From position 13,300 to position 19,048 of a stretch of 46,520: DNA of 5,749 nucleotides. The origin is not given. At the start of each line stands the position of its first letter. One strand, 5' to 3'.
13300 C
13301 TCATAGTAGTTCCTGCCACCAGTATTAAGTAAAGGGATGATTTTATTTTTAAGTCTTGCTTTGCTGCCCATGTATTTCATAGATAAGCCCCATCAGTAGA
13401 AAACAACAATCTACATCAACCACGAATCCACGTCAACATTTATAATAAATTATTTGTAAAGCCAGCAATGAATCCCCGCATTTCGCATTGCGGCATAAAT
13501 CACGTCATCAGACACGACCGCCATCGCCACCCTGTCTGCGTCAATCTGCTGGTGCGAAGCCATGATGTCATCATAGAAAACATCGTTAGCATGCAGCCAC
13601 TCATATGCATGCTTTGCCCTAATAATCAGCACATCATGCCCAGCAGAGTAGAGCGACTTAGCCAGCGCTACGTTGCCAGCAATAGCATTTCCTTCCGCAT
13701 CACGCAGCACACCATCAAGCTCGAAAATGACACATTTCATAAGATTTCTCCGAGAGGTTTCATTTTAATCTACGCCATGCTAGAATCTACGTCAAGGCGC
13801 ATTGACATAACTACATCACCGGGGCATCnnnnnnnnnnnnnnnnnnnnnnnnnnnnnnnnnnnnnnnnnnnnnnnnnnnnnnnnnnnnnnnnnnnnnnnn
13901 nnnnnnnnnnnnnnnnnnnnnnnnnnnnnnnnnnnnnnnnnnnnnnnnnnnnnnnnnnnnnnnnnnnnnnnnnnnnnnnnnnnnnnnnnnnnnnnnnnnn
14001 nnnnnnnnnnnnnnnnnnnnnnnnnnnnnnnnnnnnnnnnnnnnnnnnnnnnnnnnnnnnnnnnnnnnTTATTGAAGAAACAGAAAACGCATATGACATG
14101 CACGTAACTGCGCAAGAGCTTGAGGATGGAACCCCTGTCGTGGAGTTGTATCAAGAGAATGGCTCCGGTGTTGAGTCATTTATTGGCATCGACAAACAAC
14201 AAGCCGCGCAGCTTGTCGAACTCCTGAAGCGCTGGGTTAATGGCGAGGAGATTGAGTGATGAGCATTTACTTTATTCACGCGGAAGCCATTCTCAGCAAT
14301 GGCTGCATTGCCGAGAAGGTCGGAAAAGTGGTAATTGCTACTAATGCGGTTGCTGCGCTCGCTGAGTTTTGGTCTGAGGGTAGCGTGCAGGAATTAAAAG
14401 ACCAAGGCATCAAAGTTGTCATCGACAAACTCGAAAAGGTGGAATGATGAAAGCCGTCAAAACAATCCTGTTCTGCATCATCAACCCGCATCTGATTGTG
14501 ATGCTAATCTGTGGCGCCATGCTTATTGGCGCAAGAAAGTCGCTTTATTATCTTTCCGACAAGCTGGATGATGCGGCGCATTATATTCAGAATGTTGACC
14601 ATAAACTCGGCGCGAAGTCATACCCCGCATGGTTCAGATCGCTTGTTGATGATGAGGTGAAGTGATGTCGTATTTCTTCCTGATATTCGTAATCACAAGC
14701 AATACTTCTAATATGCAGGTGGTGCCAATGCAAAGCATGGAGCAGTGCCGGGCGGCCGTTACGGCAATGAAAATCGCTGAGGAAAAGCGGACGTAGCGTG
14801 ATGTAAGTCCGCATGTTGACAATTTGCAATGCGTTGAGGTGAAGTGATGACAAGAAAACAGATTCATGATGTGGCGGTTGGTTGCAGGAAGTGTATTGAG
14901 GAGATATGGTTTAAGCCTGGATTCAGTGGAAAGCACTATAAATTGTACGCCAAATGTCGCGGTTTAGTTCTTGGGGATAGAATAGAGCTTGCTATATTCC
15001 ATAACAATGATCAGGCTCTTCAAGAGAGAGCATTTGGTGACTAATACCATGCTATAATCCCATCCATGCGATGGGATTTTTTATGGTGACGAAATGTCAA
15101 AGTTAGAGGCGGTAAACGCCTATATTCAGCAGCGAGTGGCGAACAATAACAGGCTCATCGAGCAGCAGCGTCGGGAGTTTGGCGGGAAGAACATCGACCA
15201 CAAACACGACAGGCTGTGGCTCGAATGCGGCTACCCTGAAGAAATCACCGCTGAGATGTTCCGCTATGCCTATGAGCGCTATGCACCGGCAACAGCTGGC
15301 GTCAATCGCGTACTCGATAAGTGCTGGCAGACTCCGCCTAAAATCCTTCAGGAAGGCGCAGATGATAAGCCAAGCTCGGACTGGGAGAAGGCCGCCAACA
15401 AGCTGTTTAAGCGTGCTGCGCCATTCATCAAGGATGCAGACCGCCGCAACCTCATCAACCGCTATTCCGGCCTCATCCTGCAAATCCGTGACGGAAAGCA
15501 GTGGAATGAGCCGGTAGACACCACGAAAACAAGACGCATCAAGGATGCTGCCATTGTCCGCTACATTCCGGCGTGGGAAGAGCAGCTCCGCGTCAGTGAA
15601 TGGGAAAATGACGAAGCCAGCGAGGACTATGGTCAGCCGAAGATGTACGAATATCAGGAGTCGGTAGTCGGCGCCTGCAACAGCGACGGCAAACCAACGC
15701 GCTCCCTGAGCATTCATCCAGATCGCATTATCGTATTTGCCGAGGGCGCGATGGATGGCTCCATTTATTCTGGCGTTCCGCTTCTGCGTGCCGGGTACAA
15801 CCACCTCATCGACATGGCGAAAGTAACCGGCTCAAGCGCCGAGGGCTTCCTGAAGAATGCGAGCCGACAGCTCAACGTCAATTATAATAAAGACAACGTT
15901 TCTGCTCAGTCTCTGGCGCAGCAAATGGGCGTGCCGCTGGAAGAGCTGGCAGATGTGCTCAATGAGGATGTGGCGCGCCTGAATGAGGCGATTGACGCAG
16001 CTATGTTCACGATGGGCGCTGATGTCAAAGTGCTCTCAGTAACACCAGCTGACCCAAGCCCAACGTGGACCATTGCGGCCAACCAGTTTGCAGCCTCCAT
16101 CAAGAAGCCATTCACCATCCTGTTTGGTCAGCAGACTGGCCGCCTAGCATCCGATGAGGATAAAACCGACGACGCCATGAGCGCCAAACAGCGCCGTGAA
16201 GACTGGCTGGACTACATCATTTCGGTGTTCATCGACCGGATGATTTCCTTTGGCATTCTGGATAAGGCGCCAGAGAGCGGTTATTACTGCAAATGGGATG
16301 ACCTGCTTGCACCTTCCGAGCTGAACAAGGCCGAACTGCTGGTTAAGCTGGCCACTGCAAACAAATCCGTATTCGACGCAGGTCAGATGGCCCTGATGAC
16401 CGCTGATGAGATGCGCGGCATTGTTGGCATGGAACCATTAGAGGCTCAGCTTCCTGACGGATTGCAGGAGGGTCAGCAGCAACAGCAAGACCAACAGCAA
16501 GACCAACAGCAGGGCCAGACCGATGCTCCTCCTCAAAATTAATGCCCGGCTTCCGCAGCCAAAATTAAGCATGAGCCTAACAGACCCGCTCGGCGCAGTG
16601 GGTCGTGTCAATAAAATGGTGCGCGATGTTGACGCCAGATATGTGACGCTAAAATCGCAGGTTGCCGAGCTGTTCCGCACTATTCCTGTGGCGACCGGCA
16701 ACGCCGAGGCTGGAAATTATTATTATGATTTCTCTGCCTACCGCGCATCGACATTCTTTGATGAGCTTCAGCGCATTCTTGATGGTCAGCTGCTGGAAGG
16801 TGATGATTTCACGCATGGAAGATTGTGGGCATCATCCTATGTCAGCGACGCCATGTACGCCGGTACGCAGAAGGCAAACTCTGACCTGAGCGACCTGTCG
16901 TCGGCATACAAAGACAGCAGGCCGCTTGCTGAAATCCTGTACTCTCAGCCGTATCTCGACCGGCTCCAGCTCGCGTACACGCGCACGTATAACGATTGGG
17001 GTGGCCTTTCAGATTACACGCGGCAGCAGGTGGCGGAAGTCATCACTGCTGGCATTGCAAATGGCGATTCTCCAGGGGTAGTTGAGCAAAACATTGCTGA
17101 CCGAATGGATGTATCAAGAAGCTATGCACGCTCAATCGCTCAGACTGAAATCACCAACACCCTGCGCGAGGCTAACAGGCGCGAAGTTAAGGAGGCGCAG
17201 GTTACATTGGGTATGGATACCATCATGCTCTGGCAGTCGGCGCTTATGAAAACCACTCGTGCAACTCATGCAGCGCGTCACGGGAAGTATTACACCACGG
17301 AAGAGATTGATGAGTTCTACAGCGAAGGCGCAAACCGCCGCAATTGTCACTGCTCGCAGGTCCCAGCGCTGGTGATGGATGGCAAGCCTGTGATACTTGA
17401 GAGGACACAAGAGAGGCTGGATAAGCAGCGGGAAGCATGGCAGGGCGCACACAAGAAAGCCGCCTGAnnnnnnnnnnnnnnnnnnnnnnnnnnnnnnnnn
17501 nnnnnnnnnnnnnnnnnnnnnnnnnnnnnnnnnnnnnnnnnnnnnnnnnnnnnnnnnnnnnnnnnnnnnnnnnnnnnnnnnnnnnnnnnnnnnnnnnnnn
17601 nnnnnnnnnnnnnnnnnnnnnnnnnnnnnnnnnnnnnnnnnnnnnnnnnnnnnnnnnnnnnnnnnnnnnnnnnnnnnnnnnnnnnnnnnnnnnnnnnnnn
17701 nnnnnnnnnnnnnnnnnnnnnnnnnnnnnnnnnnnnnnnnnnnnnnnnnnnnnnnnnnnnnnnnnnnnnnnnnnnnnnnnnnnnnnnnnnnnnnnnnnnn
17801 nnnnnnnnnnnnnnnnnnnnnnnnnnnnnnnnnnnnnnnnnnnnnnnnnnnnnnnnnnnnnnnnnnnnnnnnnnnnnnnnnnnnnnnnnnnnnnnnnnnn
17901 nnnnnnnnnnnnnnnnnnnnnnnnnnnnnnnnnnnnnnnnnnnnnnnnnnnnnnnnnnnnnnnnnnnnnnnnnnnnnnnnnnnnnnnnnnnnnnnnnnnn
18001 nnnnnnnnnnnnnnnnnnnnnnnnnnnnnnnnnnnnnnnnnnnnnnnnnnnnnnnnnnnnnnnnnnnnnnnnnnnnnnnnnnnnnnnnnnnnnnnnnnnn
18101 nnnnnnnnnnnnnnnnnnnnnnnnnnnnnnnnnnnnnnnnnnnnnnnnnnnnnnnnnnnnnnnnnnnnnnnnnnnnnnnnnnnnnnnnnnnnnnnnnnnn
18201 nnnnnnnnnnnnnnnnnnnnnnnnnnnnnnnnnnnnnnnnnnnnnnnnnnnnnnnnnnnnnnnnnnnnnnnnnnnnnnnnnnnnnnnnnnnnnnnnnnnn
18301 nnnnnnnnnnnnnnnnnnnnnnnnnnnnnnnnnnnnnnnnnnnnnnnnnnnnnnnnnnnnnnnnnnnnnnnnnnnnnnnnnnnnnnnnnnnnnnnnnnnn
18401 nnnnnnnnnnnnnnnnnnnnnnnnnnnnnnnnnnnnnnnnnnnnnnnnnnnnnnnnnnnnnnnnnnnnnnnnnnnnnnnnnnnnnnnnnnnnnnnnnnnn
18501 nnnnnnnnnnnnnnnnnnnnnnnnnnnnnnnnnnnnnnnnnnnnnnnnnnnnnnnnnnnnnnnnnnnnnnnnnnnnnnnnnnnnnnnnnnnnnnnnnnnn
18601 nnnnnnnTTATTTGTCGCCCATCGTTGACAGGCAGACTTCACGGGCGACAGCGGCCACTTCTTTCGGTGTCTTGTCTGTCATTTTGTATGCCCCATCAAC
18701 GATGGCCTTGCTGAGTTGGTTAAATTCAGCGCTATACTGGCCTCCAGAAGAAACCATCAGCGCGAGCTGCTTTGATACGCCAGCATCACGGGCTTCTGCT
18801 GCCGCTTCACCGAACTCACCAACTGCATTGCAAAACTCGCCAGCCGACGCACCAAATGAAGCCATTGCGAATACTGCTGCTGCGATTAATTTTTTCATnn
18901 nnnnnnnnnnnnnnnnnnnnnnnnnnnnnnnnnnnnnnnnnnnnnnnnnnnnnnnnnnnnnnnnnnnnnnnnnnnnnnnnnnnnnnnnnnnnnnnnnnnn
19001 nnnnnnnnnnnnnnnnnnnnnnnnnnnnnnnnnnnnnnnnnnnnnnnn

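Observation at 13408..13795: Conserved 12-mer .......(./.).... marks nearly every transcription-unit boundary, often in tandem: a candidate phage-specific promoter/operator code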

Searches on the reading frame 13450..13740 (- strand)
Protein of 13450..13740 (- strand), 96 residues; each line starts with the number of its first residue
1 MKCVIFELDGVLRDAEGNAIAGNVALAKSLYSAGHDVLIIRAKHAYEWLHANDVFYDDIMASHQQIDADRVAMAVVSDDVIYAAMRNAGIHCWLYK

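Call 45: search_protein_families(library=pfam, max_evalue=0.01, proteins=[window:13450-13740:-])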
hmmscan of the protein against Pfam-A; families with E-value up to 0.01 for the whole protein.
window:13450-13740:- (96 aa): 0 families

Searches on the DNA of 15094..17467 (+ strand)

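Call 48: search_dna_similar(query=window:15094-17467:+, collection=phages, mode=distant, rows=spread, max_rows=40)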
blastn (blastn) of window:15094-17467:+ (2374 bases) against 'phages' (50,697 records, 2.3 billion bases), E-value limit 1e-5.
Records with a match: 227; places in all: 260; records where one place covers at least 80% of the query: 79.
Best place of each record, by identity: 90-95% 37; 80-90% 12; 60-80% 178.
By first word of the organism name: Salmonella 130; Klebsiella 54; Escherichia 20; Shigella 4; Erwinia 4; Enterobacter 3; Flyfo 2; Aeromonas 2; Vibrio 2; Pseudomonas 2; and 4 more.
By host as written in the record: - 72; Klebsiella pneumoniae 31; Escherichia coli 10; Salmonella enterica subsp. enterica serovar Typhimurium 9; Salmonella enterica 9; Salmonella sp. 8; Klebsiella pneumoniae DA591 4; Salmonella enterica subsp. enterica serovar Enteritidis 4; and 55 more.
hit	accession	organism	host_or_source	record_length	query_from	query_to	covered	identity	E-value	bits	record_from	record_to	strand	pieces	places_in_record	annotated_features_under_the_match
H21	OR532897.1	Klebsiella phage RCIP0103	Klebsiella pneumoniae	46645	1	2374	100%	92.4%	0e+0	3470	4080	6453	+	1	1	hypothetical protein (x2)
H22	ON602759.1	Klebsiella phage VLCpiS13e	Klebsiella pneumoniae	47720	1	2374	100%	91.6%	0e+0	3377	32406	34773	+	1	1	portal protein | head morphogenesis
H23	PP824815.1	Klebsiella phage DP01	Klebsiella pneumoniae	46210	1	2368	100%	91.7%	0e+0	3383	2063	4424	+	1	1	portal protein | head morphogenesis protein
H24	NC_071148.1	Klebsiella phage KP591P3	Klebsiella pneumoniae DA591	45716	1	2374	100%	91.4%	0e+0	3353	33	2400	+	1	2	portal protein | hypothetical protein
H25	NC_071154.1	Klebsiella phage BUCT541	Klebsiella pneumoniae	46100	1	2374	100%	91.3%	0e+0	3360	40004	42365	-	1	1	portal protein | hypothetical protein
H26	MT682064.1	Klebsiella virus KpV2811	Klebsiella pneumoniae capsular type K1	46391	1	2374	100%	90.9%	0e+0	3304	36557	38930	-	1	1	hypothetical protein (x2)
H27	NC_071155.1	Klebsiella phage VLCpiS13b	Klebsiella pneumoniae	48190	1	2374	100%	90.1%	0e+0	3227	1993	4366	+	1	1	portal protein | head morphogenesis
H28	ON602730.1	Klebsiella phage VLCpiS13f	Klebsiella pneumoniae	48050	22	2374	99%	89.9%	0e+0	3179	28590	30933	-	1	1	portal protein | head morphogenesis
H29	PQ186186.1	Salmonella phage vB_CECAV_048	Salmonella enterica subsp. enterica ...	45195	1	2368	87%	69.1%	9e-171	780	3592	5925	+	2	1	portal protein | head morphogenesis protein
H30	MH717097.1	Escherichia phage C1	Escherichia coli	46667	1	2368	87%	68.2%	1e-161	717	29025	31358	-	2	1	hypothetical protein | putative head assembly protein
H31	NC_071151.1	Klebsiella phage vB_Kpn_ZC2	Klebsiella pneumoniae KP-08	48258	1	2374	87%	67.4%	8e-83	601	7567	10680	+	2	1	portal protein | head decoration protein | HNH endonuclease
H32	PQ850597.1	Escherichia phage ChristineMuster_Bas80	Escherichia coli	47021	1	2349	84%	68.3%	7e-153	692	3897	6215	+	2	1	portal protein | head morphogenesis protein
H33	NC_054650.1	Shigella phage DS8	Shigella flexneri strain ATCC 29903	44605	1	2368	82%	69.0%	4e-162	748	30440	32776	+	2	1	portal protein | head morphogenesis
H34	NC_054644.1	Salmonella virus VSt472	Salmonella enterica subsp. enterica ...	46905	1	2368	81%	65.8%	2e-78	415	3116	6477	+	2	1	portal protein | head morphogenesis | endonuclease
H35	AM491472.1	Salmonella phage Vi II-E1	Salmonella enterica serovar Typhi Vi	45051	1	2368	70%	70.3%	5e-161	740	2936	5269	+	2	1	putative portal protein | putative phage head assembly protein | Pfam match to entry PF04233.3 Phage_Mu_F, score 33.6, E-value 5.6e-07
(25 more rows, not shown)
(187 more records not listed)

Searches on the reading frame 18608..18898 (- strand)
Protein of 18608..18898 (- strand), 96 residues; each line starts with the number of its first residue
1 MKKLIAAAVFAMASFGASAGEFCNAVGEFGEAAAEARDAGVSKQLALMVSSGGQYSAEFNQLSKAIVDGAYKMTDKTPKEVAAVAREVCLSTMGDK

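Call 45: search_protein_families(library=pfam, max_evalue=0.01, proteins=[window:18608-18898:-])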
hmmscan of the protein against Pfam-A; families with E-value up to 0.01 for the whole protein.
window:18608-18898:- (96 aa): 0 families

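Call 66: search_protein_families(library=phrogs, max_evalue=0.001, proteins=[window:18608-18898:-])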
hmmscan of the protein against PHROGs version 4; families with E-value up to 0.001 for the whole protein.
window:18608-18898:- (96 aa): 1 family
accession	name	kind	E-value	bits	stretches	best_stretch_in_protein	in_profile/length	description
phrog_2315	-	unknown function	1.1e-13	52.2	1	1-86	1-100/109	-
